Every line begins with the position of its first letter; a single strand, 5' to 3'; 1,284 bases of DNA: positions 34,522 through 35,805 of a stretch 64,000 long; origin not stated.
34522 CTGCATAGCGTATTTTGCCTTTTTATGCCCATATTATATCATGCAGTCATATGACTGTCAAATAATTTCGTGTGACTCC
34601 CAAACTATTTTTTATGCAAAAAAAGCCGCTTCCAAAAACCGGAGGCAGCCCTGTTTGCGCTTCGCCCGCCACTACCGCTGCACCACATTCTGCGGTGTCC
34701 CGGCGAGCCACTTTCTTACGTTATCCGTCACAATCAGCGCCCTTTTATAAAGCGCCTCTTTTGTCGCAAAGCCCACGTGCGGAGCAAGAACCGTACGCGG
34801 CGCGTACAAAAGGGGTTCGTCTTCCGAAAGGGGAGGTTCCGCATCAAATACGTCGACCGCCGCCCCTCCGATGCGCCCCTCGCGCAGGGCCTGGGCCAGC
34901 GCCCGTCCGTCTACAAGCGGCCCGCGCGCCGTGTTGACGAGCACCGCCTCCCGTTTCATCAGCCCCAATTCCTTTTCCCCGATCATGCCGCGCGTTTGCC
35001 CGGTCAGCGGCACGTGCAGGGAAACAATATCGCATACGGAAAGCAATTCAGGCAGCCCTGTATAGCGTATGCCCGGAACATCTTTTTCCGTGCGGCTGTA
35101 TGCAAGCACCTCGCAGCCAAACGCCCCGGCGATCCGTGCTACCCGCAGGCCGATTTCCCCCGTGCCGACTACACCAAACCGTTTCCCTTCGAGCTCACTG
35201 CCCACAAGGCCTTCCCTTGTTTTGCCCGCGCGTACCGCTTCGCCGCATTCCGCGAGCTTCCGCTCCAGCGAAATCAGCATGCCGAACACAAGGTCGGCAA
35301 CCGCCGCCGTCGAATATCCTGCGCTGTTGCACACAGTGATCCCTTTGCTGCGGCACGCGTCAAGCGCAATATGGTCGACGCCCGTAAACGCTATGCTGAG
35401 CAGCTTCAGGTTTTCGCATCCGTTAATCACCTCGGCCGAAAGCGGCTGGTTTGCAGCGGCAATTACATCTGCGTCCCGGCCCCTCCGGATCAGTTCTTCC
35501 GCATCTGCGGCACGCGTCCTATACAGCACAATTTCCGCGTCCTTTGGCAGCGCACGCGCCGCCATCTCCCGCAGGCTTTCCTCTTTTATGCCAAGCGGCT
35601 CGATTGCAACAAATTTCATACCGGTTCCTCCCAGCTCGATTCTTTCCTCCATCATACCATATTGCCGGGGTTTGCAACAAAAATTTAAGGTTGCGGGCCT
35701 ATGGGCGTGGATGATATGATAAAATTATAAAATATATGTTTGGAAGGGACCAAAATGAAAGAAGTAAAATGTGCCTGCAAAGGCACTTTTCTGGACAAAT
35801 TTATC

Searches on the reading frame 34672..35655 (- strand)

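Call 77: search_protein_families(library=pfam, proteins=[window:34672-35655:-], max_evalue=0.00001)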
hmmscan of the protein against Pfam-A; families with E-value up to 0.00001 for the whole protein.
window:34672-35655:- (327 aa): 2 families
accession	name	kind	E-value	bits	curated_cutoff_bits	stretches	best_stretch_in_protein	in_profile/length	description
PF02826.25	2-Hacid_dh_C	-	1.6e-55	187.7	25.1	1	124-295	1-178/178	D-isomer specific 2-hydroxyacid dehydrogenase, NAD binding domain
PF00389.36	2-Hacid_dh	-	2.7e-26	92.3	24.6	1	29-325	8-133/134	D-isomer specific 2-hydroxyacid dehydrogenase, catalytic domain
